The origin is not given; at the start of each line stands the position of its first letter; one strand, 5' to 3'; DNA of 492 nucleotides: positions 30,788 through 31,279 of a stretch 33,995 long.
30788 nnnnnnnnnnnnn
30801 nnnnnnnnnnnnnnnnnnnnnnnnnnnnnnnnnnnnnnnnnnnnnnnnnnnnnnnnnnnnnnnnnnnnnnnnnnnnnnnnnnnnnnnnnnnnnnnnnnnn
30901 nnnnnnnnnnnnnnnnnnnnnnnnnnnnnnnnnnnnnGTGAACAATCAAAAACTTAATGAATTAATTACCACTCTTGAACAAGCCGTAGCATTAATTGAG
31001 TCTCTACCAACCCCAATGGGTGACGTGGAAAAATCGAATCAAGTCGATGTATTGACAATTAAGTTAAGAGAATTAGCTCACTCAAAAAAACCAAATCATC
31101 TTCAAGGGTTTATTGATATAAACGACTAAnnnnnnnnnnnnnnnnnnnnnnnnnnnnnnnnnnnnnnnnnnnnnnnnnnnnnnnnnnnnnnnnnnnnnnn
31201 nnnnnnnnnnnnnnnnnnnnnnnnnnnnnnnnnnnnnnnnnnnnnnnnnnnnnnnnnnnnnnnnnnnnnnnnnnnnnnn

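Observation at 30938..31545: AT-rich convergent gene pair (139 aa and 63 aa) inserted between cox and B in the early region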

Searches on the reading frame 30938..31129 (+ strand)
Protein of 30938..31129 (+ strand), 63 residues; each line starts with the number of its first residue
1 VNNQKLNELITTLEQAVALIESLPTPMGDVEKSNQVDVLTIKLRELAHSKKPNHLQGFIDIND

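Call 4: search_protein_families(library=pfam, proteins=[window:30938-31129:+], max_evalue=1)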
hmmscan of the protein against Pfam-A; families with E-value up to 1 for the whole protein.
window:30938-31129:+ (63 aa): 0 families

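Call 5: search_protein_families(library=phrogs, proteins=[window:30938-31129:+], max_evalue=1)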
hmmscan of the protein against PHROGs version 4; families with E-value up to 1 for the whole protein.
window:30938-31129:+ (63 aa): 1 family
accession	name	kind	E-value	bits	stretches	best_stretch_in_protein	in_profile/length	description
phrog_5052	-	unknown function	0.29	12.5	0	1-51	1-32/78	-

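Call 9: search_dna_similar(query=window:30938-31129:+, collection=phages, mode=protein, max_evalue=1, max_rows=30)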
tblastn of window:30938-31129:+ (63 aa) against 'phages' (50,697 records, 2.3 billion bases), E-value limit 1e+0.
No match.

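Call 13: find_homologous_proteins(query=window:30938-31129:+, max_evalue=0.01)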
Query window:30938-31129:+ (63 aa): 6 proteins with E <= 0.01 among 6 candidates.
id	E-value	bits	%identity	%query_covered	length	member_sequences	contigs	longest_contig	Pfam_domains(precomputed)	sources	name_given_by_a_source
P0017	9.6e-32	125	98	100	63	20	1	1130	-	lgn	-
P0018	2.9e-28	114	92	98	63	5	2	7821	-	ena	-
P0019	3.2e-26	107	85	98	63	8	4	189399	-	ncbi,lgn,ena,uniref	ncbi:hypothetical protein [Citrobacter braakii]|uniref:hypothetical protein n=1 Tax=Citrobacter braa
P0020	9.8e-26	106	84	98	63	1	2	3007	-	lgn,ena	-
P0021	1.4e-23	99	81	98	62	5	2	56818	-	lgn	-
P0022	7.3e-23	97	86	94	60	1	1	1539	-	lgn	-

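Call 24: search_solved_structures(query=A2, max_evalue=10)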
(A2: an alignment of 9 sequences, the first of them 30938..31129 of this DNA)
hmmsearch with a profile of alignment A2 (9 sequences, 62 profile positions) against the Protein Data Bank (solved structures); distinct sequences matched with E-value up to 10: 2.
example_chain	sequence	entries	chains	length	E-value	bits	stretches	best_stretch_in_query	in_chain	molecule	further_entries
6een_B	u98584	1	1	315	0.00068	23.1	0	7-40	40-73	Designer Pentatricopeptide Protein dPPR10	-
4ozs_A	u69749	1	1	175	0.0072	19.8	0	7-40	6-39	Alpha solenoid protein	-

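Call 26: search_protein_families(library=padloc, proteins=[window:30938-31129:+], max_evalue=1)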
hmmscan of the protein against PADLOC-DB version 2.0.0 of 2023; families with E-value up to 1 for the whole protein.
window:30938-31129:+ (63 aa): 0 families

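Call 27: search_protein_families(library=ncbifam, proteins=[window:30938-31129:+], max_evalue=1)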
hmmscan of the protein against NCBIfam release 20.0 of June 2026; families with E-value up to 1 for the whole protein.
window:30938-31129:+ (63 aa): 1 family
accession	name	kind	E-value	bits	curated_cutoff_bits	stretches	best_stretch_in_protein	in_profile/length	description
TIGR04264.1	hyperosmo_Ebh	equivalog_domain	0.0024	14.8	250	1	2-44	50-91/2354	hyperosmolarity resistance protein Ebh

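Call 78: find_homologous_proteins(query=A2, max_evalue=0.01)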
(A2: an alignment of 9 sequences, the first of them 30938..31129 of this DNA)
Query A2 (9 sequences) (63 aa, profile of the alignment): 12 proteins with E <= 0.01 among 48 candidates.
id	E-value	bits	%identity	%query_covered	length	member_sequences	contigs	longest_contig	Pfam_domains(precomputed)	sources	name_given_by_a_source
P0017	9.1e-35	136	98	100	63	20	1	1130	-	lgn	-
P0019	4.0e-34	134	85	98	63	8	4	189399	-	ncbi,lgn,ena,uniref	ncbi:hypothetical protein [Citrobacter braakii]|uniref:hypothetical protein n=1 Tax=Citrobacter braa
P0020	2.8e-33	132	84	98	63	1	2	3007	-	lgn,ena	-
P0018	2.9e-33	132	92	98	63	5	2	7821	-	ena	-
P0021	4.1e-33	131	81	98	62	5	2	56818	-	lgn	-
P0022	1.4e-29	120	86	94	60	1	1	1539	-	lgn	-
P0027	3.3e-28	115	73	95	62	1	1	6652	-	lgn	-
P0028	7.4e-28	114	50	98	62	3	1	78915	-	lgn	-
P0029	1.8e-27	113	66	98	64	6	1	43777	-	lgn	-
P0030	1.1e-26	111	70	95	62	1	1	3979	-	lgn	-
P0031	2.3e-25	106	44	98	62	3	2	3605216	-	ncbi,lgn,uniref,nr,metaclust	ncbi:hypothetical protein BD65_1895 [Yersinia ruckeri]|uniref:hypothetical protein n=1 Tax=Yersinia 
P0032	2.9e-23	100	40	98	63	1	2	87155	-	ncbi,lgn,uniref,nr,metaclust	ncbi:Uncharacterised protein [Yersinia ruckeri]|uniref:hypothetical protein n=1 Tax=Yersinia ruckeri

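Call 87: predict_structure(alignment_id=A7)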
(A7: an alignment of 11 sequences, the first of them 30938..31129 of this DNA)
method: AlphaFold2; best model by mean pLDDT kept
length: 63 residues; sequences in the alignment: 11
mean_pLDDT: 68.3   pTM: 0.40
mean pLDDT of the five models: 68.3, 66.5, 66.2, 63.6, 62.7
residues with pLDDT >= 90: 0; 70-90: 39; 50-70: 12; < 50: 12
segments of 3 or more residues with pLDDT < 50: 51-54, 56-63
pLDDT, mean of each block of 10 residues (from residue 1): 75 80 65 78 71 46 46
secondary structure, 60 per line:
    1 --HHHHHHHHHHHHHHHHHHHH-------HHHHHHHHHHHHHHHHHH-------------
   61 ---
elements in order: H3-22 H30-47

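Call 91: fold_search(model_id=the predicted structure, library=viral)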
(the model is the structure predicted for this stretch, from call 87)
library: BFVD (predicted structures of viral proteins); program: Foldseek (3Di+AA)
matches with E <= 10: 472; with E <= 0.001: 0
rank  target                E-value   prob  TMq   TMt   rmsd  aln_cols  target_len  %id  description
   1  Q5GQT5                4.0e-01  0.84  0.55  0.33   4.2        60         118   18  Hypothetical-Protein belonging to T4-LIKE GC: 764 [Synechococcus phage S-PM2]
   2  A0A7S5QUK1            4.9e-01  0.91  0.62  0.64   3.4        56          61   18  (no name in the UniProt tables at hand)
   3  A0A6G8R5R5            6.0e-01  0.94  0.71  0.63   4.7        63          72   14  Uncharacterized protein [Synechococcus phage S-N03]
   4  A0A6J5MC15            6.9e-01  0.38  0.43  0.24   9.5        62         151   14  Uncharacterized protein [uncultured Caudovirales phage]
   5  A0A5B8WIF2            8.4e-01  0.90  0.62  0.54   2.7        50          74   22  Uncharacterized protein [Arthrobacter phage Qui]
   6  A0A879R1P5            8.4e-01  0.72  0.54  0.58   3.5        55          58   22  Uncharacterized protein [Synechococcus phage S-SRM01]
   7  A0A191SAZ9            9.0e-01  0.91  0.68  0.68   3.4        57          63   23  (no name in the UniProt tables at hand)
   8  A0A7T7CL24            9.7e-01  0.89  0.76  0.50   4.1        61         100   10  Uncharacterized protein [Providencia phage PSTRCR_114]
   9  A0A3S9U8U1            9.7e-01  0.38  0.41  0.40   4.6        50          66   22  Uncharacterized protein [Streptomyces phage Hiyaa]
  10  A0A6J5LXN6            1.0e+00  0.77  0.66  0.64   3.3        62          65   18  Uncharacterized protein [uncultured Caudovirales phage]
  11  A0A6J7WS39            1.0e+00  0.72  0.62  0.62   4.5        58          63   16  Uncharacterized protein [uncultured Caudovirales phage]
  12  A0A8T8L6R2            1.1e+00  0.85  0.65  0.50   2.1        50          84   18  (no name in the UniProt tables at hand)
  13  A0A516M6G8            1.2e+00  0.72  0.60  0.61   3.2        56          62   14  (no name in the UniProt tables at hand)
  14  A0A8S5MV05            1.2e+00  0.33  0.39  0.38   4.2        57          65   18  Uncharacterized protein [Siphoviridae sp. ctGdK3]
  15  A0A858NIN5            1.3e+00  0.69  0.65  0.56   5.1        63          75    8  (no name in the UniProt tables at hand)
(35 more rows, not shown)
